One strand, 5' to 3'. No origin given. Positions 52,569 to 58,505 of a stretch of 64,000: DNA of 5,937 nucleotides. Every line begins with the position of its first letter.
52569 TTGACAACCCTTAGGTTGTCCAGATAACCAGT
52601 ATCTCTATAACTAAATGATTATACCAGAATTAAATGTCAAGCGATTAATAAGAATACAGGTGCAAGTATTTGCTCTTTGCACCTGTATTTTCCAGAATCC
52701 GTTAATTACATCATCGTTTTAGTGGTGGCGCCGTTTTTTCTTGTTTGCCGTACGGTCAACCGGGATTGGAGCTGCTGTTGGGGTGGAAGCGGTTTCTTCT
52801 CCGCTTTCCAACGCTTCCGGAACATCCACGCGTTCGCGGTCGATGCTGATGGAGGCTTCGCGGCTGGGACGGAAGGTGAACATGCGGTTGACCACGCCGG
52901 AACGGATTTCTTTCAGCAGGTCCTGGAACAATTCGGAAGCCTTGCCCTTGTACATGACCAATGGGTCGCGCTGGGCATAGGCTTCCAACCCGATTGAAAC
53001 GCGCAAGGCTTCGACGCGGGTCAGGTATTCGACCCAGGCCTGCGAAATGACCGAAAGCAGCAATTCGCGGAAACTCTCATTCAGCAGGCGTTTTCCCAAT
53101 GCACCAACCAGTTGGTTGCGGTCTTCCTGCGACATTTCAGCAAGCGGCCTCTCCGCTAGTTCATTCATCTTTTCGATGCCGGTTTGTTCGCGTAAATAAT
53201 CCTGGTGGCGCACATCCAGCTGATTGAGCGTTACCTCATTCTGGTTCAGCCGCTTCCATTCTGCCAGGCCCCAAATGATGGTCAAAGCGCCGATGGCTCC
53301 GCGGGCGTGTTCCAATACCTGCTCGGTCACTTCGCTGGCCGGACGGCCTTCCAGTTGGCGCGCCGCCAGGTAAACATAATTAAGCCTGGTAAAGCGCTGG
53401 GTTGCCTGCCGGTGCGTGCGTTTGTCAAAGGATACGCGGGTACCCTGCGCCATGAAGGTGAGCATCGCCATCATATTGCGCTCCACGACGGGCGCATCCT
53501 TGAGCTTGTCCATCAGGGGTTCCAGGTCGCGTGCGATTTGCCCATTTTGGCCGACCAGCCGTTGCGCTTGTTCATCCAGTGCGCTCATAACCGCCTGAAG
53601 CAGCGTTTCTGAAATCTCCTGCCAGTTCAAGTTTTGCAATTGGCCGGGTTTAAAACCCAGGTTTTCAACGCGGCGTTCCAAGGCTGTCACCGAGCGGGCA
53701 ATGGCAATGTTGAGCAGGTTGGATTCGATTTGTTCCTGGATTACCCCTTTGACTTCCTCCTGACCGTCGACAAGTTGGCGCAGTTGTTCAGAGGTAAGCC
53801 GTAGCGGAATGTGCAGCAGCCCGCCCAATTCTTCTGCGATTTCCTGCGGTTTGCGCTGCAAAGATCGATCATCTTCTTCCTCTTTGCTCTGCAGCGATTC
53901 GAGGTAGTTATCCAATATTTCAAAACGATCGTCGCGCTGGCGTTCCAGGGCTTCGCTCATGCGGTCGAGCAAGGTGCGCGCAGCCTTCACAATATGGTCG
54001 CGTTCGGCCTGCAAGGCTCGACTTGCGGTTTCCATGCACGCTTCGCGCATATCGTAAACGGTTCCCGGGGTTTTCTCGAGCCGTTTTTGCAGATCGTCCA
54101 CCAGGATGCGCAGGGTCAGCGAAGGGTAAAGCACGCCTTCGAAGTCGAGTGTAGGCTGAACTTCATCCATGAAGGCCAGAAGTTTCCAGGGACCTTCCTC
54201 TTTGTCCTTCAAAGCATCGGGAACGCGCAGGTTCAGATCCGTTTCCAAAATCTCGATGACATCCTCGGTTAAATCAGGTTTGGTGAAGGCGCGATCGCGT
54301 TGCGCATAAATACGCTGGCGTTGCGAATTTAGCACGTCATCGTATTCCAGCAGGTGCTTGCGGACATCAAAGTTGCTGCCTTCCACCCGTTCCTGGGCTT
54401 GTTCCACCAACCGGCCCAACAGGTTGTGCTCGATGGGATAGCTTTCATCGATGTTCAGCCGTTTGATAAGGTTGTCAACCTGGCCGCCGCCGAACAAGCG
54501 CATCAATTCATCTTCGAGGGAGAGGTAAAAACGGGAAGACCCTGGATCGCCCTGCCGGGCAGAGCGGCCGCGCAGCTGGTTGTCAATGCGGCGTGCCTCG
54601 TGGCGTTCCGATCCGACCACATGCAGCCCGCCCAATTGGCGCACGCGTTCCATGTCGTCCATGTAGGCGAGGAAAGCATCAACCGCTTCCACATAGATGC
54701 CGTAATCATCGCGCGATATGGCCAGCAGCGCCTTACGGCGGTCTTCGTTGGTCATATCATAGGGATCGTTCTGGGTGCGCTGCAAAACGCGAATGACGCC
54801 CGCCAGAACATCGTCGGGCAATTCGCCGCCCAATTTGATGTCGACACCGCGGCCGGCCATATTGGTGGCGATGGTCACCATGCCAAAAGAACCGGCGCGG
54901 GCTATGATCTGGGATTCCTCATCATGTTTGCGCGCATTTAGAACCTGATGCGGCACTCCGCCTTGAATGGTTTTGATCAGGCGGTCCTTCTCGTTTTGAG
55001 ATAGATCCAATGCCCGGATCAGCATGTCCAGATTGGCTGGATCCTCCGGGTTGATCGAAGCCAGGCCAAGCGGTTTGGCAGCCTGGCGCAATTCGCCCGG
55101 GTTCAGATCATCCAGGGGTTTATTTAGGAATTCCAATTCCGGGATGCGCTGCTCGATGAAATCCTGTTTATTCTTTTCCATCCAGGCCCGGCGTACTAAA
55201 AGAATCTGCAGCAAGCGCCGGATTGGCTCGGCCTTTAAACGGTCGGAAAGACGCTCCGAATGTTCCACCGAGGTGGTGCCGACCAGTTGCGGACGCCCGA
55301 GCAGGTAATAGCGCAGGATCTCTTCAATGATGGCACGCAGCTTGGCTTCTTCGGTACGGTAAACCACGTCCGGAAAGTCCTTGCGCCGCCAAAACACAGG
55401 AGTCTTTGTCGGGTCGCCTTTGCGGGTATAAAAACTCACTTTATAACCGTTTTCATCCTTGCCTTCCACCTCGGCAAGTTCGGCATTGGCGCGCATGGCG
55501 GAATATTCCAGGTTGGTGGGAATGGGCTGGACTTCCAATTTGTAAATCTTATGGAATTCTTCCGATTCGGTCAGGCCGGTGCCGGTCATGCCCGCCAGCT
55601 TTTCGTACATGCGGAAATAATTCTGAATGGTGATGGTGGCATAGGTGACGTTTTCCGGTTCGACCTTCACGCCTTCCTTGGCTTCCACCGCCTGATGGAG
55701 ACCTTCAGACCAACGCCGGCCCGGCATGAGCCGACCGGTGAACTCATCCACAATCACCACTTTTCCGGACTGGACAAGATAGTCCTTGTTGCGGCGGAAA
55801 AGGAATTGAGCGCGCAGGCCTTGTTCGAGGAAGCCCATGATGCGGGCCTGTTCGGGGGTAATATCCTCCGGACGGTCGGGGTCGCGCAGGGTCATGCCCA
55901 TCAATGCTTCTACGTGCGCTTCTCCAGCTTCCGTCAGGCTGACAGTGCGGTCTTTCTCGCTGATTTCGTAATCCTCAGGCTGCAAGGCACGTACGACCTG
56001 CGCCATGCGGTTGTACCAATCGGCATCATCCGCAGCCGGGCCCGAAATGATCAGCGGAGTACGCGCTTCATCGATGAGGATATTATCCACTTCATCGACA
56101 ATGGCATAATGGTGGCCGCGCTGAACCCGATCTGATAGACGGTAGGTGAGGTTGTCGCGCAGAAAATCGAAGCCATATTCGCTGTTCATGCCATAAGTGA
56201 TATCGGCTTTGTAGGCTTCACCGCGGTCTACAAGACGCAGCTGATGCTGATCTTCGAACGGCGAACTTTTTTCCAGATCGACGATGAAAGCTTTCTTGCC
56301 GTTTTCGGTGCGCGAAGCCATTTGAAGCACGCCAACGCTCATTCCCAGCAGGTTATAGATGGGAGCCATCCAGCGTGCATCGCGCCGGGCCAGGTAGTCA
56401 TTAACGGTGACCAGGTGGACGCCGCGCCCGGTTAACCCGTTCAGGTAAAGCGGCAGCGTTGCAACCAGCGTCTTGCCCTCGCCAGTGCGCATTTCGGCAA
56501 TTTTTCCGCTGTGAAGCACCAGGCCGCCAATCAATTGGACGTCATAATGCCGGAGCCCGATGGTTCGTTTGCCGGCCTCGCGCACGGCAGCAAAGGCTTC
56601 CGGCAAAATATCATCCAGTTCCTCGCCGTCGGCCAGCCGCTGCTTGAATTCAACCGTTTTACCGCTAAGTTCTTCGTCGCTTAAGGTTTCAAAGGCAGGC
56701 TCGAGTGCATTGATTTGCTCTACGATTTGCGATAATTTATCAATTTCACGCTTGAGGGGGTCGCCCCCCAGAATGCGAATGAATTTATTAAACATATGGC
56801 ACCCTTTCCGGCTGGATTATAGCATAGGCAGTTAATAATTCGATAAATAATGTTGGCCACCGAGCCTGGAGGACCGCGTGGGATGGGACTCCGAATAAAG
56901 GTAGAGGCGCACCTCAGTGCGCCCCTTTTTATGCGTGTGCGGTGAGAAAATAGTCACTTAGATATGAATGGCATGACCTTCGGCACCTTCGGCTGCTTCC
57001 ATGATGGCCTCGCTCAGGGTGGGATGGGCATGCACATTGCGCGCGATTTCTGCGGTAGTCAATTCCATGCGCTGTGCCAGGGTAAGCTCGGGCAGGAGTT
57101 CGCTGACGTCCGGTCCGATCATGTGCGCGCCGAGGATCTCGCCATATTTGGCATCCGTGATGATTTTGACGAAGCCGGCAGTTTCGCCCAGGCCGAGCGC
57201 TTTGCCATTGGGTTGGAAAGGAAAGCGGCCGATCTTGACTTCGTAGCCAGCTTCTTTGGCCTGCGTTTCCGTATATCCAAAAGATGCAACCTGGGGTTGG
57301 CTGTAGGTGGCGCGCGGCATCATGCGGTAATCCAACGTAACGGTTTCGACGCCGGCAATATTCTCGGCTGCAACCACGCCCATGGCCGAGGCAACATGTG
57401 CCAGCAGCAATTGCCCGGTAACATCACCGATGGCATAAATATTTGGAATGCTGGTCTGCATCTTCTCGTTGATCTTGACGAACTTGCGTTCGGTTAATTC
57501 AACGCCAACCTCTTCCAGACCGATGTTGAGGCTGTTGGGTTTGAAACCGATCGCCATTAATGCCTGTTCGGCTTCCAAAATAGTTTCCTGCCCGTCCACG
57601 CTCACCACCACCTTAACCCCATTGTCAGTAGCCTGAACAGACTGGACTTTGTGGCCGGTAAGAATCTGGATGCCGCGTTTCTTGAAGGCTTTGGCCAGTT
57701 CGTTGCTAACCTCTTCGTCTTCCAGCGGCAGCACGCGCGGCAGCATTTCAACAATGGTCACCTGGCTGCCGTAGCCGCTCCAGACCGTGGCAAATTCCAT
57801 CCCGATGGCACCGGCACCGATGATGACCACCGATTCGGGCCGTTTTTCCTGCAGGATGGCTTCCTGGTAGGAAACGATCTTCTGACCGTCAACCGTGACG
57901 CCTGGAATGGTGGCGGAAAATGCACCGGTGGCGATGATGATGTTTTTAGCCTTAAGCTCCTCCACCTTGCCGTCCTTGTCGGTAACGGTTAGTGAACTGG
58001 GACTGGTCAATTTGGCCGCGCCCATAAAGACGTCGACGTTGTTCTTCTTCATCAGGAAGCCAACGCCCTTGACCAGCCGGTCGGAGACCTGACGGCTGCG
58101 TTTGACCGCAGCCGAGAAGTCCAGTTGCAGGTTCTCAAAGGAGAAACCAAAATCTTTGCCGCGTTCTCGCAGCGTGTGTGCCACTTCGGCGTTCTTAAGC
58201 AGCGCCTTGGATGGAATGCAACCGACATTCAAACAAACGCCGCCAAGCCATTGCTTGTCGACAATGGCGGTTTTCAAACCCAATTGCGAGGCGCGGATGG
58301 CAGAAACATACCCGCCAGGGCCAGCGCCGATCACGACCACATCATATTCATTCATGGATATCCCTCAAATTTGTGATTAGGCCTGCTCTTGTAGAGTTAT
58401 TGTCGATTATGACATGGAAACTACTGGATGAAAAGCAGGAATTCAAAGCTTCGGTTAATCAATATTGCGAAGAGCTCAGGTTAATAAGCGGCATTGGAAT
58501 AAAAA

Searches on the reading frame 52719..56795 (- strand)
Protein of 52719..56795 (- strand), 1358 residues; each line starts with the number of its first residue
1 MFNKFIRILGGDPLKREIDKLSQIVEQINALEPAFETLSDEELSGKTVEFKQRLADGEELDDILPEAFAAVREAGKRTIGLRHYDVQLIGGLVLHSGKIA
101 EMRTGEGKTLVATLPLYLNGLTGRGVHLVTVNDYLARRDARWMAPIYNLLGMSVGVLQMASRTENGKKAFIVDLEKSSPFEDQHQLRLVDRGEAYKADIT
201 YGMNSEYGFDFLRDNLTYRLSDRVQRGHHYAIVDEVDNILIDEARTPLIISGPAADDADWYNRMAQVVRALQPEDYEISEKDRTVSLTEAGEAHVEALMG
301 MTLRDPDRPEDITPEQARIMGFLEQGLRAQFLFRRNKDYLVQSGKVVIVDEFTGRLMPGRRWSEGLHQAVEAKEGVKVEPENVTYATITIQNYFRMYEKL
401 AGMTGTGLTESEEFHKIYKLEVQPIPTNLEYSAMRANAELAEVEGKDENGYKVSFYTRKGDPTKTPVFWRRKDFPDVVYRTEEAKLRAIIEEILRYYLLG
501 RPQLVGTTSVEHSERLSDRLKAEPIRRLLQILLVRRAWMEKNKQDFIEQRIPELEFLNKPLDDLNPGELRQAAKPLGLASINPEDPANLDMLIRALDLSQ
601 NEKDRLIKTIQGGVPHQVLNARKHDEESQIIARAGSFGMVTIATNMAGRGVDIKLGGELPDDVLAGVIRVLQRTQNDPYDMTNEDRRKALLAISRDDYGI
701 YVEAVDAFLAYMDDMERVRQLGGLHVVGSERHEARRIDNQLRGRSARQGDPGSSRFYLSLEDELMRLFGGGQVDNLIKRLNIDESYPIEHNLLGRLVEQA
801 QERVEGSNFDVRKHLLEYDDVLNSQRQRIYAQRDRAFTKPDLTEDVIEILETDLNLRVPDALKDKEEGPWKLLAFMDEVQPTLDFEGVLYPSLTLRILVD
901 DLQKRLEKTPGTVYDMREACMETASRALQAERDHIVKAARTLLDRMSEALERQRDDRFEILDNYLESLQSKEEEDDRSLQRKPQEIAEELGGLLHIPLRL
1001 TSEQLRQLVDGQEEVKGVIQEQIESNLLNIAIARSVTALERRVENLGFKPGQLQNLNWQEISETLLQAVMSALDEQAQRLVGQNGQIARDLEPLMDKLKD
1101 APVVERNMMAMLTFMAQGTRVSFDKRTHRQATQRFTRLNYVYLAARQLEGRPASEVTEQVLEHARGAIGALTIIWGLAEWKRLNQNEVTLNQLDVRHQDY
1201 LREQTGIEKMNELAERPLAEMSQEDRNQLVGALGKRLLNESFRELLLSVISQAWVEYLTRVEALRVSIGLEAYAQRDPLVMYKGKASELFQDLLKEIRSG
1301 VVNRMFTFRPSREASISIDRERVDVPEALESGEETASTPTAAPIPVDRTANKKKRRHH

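Call 81: search_protein_families(library=pfam, proteins=[window:52719-56795:-], max_evalue=0.00001)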
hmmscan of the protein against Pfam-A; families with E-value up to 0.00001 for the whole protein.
window:52719-56795:- (1358 aa): 4 families
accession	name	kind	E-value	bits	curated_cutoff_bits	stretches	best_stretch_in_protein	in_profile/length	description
PF07517.20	SecA_DEAD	-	2.4e-120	401.6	24.6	1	13-414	8-289/290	SecA DEAD-like domain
PF21090.3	P-loop_SecA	-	4.5e-71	239.1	27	2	611-784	55-204/205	SecA P-loop domain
PF07516.18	SecA_SW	-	1.2e-43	150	26.7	2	787-928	1-130/200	SecA Wing and Scaffold domain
PF01043.26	SecA_PP_bind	-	2.3e-34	118.7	23.5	1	257-371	2-110/110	SecA preprotein cross-linking domain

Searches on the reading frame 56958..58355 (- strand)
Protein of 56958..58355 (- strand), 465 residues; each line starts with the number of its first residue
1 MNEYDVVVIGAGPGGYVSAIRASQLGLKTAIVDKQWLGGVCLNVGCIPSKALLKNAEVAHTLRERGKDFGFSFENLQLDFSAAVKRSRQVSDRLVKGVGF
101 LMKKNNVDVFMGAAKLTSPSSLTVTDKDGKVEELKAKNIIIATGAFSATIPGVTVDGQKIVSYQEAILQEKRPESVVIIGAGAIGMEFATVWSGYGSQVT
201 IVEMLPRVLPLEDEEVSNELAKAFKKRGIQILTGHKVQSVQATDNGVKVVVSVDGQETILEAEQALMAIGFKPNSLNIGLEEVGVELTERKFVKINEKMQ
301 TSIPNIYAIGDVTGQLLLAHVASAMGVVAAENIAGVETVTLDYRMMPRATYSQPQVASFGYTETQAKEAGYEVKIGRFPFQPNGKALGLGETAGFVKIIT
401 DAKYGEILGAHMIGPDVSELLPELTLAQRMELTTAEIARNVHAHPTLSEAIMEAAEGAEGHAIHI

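Call 81: search_protein_families(library=pfam, proteins=[window:56958-58355:-], max_evalue=0.00001)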
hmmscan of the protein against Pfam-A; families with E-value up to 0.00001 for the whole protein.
window:56958-58355:- (465 aa): 13 families
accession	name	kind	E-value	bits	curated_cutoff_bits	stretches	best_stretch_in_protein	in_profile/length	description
PF07992.20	Pyr_redox_2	-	2.3e-75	254.2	26.1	1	4-326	1-291/291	Pyridine nucleotide-disulphide oxidoreductase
PF02852.28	Pyr_redox_dim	-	7e-38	129.7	25.3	1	346-455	1-110/110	Pyridine nucleotide-disulphide oxidoreductase, dimerisation domain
PF00070.33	Pyr_redox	-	4.1e-25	88.5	22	1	175-251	1-79/82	Pyridine nucleotide-disulphide oxidoreductase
PF13738.12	Pyr_redox_3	-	2.6e-19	70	30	1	132-310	121-305/305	Pyridine nucleotide-disulphide oxidoreductase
PF03486.20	HI0933_like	-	1.5e-11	44.7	50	0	5-35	2-32/244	HI0933-like protein Rossmann domain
PF01134.28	GIDA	-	8.3e-11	42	22.1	1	5-149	1-154/391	Glucose inhibited division protein A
PF01266.30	DAO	-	1e-09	38.8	27.9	0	213-269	148-202/353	FAD dependent oxidoreductase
PF12831.13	FAD_oxidored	-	1.6e-08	34.7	27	1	5-144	1-145/416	FAD dependent oxidoreductase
PF00890.30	FAD_binding_2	-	1.9e-08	34.4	20.4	0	5-35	1-31/414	FAD binding domain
PF01494.25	FAD_binding_3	-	1.5e-07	31.5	22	0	3-35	1-33/349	FAD binding domain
PF13434.12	Lys_Orn_oxgnase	-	5.5e-07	29.5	21.3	0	120-221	132-238/339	L-lysine 6-monooxygenase/L-ornithine 5-monooxygenase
PF01262.27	AlaDh_PNT_C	-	4.5e-06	26.7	23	0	172-216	27-71/214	Alanine dehydrogenase/PNT, C-terminal domain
PF13450.12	NAD_binding_8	-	5.5e-06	27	21.9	0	8-39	1-33/68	NAD(P)-binding Rossmann-like domain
